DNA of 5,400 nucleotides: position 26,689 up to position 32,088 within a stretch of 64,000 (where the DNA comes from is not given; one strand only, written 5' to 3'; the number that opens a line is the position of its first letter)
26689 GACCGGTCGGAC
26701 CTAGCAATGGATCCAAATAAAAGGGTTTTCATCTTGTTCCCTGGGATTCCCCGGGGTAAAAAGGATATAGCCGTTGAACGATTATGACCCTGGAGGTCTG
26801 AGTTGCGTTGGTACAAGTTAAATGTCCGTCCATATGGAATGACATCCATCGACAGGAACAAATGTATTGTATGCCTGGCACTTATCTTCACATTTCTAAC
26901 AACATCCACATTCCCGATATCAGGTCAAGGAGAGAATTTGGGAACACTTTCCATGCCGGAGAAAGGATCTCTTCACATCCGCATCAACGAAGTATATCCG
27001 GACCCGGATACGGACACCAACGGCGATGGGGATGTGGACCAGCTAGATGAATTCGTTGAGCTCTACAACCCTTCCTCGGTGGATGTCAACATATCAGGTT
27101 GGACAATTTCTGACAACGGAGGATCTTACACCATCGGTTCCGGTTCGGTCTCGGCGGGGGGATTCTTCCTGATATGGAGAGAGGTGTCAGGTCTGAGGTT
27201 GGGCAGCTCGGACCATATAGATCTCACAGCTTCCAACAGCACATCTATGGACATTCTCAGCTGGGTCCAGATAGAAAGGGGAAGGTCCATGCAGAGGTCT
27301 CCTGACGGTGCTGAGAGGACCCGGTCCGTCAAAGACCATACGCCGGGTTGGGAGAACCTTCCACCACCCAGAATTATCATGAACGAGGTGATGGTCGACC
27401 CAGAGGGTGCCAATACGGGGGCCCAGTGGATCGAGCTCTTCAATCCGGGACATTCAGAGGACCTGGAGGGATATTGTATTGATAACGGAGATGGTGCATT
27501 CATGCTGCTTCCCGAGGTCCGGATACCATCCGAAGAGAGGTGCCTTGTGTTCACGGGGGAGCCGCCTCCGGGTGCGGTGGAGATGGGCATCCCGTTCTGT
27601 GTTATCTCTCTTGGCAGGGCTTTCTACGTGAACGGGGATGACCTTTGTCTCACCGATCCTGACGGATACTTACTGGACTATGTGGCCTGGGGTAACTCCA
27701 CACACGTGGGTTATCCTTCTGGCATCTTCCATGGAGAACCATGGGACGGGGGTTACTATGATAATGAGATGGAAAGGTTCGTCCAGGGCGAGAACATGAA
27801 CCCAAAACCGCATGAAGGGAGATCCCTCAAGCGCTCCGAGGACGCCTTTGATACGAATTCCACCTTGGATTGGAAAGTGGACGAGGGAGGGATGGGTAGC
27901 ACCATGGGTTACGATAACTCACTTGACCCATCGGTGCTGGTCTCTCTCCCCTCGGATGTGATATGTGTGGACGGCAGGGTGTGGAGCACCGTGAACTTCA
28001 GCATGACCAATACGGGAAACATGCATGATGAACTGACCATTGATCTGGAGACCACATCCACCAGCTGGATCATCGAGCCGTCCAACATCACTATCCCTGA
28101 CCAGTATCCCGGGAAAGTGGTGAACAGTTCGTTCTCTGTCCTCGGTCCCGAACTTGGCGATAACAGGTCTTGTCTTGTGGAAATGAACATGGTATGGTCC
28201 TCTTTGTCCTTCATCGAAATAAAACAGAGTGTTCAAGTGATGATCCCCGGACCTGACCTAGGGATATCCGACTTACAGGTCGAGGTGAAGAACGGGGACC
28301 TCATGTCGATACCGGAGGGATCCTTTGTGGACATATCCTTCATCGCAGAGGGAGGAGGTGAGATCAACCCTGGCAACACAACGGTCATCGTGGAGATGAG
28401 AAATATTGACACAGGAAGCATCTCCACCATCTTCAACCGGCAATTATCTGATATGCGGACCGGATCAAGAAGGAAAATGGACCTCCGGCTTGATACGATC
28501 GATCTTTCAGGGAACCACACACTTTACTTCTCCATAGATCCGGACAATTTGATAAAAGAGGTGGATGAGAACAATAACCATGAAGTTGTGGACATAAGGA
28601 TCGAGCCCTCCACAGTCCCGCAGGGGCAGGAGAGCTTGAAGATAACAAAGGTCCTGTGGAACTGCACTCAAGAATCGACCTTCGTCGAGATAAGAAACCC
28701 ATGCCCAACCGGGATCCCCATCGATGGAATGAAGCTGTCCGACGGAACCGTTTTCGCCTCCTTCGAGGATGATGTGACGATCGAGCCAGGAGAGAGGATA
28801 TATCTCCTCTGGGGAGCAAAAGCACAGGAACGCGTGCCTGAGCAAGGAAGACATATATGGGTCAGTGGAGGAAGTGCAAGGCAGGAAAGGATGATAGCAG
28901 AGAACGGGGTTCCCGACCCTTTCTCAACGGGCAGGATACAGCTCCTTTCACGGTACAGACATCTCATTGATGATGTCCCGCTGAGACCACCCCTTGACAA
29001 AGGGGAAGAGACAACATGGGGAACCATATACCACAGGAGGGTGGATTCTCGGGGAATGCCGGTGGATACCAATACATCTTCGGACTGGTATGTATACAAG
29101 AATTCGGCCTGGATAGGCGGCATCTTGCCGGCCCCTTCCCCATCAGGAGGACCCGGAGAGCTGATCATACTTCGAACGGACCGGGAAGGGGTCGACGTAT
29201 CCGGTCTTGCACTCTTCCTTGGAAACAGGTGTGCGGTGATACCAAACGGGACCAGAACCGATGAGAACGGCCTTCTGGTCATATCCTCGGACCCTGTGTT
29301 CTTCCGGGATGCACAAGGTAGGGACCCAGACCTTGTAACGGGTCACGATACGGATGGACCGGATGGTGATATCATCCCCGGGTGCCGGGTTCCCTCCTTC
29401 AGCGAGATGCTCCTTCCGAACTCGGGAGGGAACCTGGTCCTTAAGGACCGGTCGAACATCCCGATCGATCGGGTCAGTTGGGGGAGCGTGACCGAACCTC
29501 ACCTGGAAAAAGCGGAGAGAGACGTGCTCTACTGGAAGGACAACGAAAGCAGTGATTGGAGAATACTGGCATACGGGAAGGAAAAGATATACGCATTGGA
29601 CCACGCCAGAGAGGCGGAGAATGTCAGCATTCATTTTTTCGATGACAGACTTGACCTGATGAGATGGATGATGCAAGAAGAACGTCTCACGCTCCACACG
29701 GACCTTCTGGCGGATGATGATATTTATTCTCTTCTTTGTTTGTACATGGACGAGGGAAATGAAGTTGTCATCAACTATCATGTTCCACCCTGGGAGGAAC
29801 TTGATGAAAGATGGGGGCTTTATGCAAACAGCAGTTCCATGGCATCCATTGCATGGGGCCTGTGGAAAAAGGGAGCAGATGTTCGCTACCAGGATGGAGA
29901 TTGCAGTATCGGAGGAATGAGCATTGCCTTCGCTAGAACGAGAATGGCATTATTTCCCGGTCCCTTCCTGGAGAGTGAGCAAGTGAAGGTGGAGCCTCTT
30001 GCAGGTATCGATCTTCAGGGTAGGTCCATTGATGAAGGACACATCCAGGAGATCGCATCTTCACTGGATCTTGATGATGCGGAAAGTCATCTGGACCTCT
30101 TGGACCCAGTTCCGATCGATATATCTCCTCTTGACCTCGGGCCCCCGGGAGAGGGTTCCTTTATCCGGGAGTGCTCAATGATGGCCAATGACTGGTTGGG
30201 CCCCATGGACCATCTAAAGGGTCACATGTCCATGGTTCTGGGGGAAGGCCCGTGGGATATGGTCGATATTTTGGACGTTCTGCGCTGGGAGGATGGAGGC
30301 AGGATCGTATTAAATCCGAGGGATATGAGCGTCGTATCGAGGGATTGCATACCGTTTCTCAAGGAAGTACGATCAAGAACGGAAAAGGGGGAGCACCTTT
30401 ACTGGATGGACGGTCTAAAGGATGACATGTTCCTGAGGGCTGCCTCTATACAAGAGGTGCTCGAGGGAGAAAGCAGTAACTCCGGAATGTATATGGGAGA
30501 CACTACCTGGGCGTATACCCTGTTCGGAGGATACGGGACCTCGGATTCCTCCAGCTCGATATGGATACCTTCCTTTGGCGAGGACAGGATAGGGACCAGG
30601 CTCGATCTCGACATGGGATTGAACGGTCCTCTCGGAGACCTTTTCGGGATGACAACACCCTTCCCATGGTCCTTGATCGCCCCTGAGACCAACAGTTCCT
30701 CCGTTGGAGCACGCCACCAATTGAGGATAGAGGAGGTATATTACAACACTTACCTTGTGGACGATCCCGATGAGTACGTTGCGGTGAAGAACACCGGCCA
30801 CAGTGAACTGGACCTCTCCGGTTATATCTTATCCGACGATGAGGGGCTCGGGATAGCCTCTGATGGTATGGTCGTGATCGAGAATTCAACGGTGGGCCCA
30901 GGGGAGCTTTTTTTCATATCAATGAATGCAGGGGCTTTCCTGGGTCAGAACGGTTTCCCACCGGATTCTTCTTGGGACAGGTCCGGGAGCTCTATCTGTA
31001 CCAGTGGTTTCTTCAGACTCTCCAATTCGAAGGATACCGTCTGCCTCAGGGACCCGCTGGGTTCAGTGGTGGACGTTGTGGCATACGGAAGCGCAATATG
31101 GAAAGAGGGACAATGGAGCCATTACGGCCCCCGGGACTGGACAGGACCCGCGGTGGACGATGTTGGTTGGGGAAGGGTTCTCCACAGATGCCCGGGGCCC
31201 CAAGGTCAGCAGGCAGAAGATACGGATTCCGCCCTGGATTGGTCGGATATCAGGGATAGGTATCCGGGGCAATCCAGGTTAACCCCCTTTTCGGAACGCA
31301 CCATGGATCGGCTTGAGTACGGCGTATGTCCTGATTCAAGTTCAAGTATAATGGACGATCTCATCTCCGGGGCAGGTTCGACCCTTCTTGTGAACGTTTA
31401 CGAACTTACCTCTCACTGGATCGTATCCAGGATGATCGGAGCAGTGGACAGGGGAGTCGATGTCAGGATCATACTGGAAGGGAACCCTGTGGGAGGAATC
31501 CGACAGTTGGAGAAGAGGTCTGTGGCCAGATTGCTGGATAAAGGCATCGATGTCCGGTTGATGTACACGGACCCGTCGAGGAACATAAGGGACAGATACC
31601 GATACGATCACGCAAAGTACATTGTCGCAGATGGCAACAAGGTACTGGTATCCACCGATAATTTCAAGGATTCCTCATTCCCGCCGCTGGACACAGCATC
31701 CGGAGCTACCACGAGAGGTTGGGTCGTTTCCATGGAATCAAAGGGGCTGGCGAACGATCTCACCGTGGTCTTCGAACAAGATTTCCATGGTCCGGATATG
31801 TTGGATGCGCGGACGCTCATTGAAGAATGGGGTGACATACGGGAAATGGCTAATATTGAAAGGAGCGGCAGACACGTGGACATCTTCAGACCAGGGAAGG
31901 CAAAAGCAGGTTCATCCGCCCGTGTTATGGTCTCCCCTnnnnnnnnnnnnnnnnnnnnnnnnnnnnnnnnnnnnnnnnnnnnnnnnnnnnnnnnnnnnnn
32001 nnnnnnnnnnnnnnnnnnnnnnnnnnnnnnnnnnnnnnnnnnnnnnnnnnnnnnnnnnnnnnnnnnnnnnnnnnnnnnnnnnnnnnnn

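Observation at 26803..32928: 2,000-aa exported protein combining three lamin-tail domains with a tandem-HKD (phospholipase D-fold) nuclease/phospholipase module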

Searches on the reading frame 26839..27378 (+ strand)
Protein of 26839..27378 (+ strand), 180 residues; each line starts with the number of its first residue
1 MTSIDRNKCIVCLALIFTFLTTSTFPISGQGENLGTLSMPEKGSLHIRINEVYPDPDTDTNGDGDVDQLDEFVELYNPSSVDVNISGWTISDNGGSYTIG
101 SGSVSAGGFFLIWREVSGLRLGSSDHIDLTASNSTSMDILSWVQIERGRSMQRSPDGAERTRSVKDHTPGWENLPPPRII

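Call 9: search_protein_families(library=pfam, proteins=[window:26839-27378:+], max_evalue=1)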
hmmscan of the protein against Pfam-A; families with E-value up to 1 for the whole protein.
window:26839-27378:+ (180 aa): 1 family
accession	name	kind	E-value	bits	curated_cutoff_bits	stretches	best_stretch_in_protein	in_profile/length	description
PF00932.25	LTD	-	2.3e-16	60.6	34.3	1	45-143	6-108/109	Lamin Tail Domain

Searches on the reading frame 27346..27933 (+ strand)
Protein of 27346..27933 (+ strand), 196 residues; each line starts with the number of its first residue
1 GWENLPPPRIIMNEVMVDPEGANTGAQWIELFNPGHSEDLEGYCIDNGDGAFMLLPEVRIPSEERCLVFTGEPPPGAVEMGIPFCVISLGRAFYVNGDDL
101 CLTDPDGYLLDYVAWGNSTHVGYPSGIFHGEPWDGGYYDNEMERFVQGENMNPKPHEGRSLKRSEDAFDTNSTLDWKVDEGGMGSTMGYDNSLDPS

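Call 9: search_protein_families(library=pfam, proteins=[window:27346-27933:+], max_evalue=1)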
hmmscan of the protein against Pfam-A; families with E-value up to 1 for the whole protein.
window:27346-27933:+ (196 aa): 1 family
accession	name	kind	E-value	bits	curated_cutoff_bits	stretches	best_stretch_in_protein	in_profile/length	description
PF00932.25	LTD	-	3.2e-07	31.1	34.3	1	7-116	5-108/109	Lamin Tail Domain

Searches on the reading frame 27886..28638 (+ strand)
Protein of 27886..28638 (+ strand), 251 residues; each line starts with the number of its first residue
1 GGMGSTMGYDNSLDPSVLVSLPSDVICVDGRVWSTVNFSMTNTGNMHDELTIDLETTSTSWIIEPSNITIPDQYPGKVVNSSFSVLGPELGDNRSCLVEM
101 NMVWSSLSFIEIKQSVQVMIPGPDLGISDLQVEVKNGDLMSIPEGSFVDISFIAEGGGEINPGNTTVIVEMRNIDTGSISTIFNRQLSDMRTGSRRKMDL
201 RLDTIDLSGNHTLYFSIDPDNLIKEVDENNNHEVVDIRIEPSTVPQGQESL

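Call 9: search_protein_families(library=pfam, proteins=[window:27886-28638:+], max_evalue=1)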
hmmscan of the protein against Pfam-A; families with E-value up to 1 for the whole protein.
window:27886-28638:+ (251 aa): 1 family
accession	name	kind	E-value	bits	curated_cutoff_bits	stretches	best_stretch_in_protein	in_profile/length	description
PF07705.17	CARDB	-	5.8e-07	30.1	22.7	1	179-232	54-98/101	CARDB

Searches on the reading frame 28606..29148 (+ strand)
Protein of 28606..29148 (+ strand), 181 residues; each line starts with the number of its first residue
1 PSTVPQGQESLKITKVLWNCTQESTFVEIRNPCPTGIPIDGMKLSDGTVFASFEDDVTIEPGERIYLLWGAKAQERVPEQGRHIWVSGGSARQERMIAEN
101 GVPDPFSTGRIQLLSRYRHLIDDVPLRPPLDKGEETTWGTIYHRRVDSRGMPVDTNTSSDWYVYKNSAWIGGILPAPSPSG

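Call 9: search_protein_families(library=pfam, proteins=[window:28606-29148:+], max_evalue=1)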
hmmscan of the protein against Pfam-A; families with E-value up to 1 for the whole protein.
window:28606-29148:+ (181 aa): 1 family
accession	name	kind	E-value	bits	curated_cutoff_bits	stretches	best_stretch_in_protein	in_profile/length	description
PF00932.25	LTD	-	0.00041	21.1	34.3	1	8-87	5-74/109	Lamin Tail Domain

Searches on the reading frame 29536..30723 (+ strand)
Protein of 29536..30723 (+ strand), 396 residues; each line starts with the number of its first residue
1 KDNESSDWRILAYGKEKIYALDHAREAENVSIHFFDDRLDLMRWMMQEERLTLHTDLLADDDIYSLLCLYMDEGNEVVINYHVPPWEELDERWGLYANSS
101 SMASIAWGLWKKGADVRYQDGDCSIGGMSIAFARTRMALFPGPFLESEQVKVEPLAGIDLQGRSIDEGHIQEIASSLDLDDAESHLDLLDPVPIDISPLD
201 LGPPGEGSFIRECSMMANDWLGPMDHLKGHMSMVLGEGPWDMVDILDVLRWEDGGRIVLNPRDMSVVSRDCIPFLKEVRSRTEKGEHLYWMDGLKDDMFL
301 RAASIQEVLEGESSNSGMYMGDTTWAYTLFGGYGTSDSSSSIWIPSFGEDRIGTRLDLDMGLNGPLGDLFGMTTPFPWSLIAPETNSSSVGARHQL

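Call 11: search_protein_families(library=ncbifam, proteins=[window:29536-30723:+], max_evalue=0.1)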
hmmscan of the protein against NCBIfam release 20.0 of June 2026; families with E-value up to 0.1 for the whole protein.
window:29536-30723:+ (396 aa): 0 families

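Call 39: predict_structure(alignment_id=A3)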
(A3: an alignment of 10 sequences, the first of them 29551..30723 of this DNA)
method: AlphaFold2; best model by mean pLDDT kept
length: 391 residues; sequences in the alignment: 10
mean_pLDDT: 80.1   pTM: 0.82
mean pLDDT of the five models: 80.1, 78.3, 77.1, 76.8, 75.1
residues with pLDDT >= 90: 96; 70-90: 219; 50-70: 60; < 50: 16
segments of 3 or more residues with pLDDT < 50: 1-5, 382-391
pLDDT, mean of each block of 10 residues (from residue 1): 52 70 89 89 92 86 94 90 70 79 94 74 85 83 61 90 77 84 79 71 86 79 84 80 83 85 83 88 69 84 84 87 82 88 73 77 83 81 43 38
secondary structure, 60 per line:
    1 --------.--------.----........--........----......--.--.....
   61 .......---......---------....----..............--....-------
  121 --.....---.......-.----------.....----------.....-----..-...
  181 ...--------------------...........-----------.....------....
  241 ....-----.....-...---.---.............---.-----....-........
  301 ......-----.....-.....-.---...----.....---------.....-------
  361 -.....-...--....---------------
elements in order: E23-30 H33-40 E45-50 H56-67 E71-76 H86-89 H94-107 E110-113 E123-127 E131-137 E150-154 H165-169 H178-183 E204-214 E226-230 H237-244 E250-254 H266-278 H288-291 H293-306 E312-316 H318-322 E328-330 E335-339 E349-353 H362-366 E368-370

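Call 51: search_protein_families(library=padloc, proteins=[window:29551-30723:+], max_evalue=0.01)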
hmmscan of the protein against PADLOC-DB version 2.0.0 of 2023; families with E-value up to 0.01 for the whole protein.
window:29551-30723:+ (391 aa): 0 families

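Call 56: search_protein_representatives(alignment_id=A3)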
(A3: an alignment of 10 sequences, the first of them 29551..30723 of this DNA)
Query: 10 sequences, 398 profile positions. Proteins with E-value up to 0.001 (for the whole library): 18; up to 1e-10: 15; up to 1e-30: 11. The best 18 are listed.
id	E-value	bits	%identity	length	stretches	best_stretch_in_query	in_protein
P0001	2.0e-131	454.8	-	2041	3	1-398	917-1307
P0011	5.9e-131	453.3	-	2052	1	1-392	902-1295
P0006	2.9e-130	451.0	-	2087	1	1-392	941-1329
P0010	6.3e-123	426.9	-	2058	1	1-398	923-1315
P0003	3.3e-121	421.2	-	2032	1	1-398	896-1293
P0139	5.4e-91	321.7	-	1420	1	1-387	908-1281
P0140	1.7e-64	234.4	-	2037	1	1-398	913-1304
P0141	7.3e-63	229.1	-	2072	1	1-391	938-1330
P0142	5.7e-59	216.3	-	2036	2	2-390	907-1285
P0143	5.5e-35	137.3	-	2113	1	3-389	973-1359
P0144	7.1e-35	136.9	-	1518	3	3-380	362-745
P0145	5.3e-24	101.1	-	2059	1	2-386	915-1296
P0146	9.4e-24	100.3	-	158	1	216-345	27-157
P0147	2.4e-18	82.5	-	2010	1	2-381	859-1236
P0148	6.5e-13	64.6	-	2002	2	12-389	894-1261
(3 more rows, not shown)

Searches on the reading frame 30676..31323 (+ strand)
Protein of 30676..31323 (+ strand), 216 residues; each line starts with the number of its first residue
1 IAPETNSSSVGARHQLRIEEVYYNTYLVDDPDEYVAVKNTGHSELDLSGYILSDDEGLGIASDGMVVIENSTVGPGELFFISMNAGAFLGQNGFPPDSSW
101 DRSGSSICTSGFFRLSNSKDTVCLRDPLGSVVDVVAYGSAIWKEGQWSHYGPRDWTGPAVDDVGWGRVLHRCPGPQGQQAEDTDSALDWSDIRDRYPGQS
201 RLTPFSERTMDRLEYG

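Call 9: search_protein_families(library=pfam, proteins=[window:30676-31323:+], max_evalue=1)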
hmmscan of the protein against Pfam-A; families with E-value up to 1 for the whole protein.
window:30676-31323:+ (216 aa): 1 family
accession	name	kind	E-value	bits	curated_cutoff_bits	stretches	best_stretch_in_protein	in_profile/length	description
PF00932.25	LTD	-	1.2e-12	48.6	34.3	1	12-138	4-108/109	Lamin Tail Domain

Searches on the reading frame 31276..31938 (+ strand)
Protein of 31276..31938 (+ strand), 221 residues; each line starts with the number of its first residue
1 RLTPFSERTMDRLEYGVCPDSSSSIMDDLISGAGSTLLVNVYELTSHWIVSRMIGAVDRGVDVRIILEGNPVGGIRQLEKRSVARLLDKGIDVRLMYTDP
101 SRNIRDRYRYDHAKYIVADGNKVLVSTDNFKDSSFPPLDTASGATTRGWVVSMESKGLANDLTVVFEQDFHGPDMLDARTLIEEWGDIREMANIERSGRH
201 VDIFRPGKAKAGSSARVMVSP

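Call 9: search_protein_families(library=pfam, proteins=[window:31276-31938:+], max_evalue=1)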
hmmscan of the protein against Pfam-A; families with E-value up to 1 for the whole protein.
window:31276-31938:+ (221 aa): 2 families
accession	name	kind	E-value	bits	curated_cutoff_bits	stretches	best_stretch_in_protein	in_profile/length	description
PF13091.12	PLDc_2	-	9.7e-13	48.5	27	1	28-168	3-130/132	PLD-like domain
PF11495.14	Regulator_TrmB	-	0.16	11.6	22.2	1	26-99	15-88/233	Archaeal transcriptional regulator TrmB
